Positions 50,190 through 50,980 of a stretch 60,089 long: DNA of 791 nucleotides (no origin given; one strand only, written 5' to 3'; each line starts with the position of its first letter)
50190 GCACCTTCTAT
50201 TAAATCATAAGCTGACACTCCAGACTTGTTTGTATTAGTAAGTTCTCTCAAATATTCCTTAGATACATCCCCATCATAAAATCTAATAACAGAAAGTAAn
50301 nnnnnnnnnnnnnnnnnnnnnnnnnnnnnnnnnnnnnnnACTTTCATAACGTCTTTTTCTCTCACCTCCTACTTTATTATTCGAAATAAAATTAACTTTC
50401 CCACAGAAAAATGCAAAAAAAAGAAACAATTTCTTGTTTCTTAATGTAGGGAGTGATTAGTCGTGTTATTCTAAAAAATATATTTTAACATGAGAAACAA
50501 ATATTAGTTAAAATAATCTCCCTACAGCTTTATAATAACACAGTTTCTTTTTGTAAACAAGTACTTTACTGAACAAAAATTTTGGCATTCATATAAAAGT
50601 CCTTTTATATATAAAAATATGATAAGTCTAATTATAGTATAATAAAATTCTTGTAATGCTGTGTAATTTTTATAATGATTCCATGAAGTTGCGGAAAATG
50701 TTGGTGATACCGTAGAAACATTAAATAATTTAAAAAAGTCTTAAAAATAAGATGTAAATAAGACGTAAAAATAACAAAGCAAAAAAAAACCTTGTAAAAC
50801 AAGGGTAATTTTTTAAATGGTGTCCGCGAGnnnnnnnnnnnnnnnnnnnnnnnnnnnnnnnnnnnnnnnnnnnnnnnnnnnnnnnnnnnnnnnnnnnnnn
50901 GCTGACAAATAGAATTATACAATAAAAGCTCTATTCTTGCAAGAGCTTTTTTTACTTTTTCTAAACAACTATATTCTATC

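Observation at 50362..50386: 25-nt identical element in front of both comEA and the bacteriocin exporter; core resembles the ComX cin-box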

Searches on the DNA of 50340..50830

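Call 45: search_rna_families(source=window, start=50340, end=50830, threshold=evalue, max_evalue=10)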
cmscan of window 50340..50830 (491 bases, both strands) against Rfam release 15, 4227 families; matches with E-value up to 10: 4.
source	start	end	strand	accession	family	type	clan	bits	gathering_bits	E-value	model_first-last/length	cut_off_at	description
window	50415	50445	+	RF04352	Plastid-psbA-4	Cis-reg;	CL00153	21.4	56.8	0.37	1-61/61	no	Plastid-psbA-4 3UTR RNA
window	50416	50443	-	RF04344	Plastid-psbA-3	Cis-reg;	CL00153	21.1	48.4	0.25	1-57/57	no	Plastid-psbA-3 3UTR RNA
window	50353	50451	-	RF00403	SNORA41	Gene; snRNA; snoRNA; HACA-box;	-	19.1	80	1.2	1-133/133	no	Small nucleolar RNA SNORA41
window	50376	50461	+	RF00568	SNORA26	Gene; snRNA; snoRNA; HACA-box;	CL00032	15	40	5.6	1-122/122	no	Small nucleolar RNA SNORA26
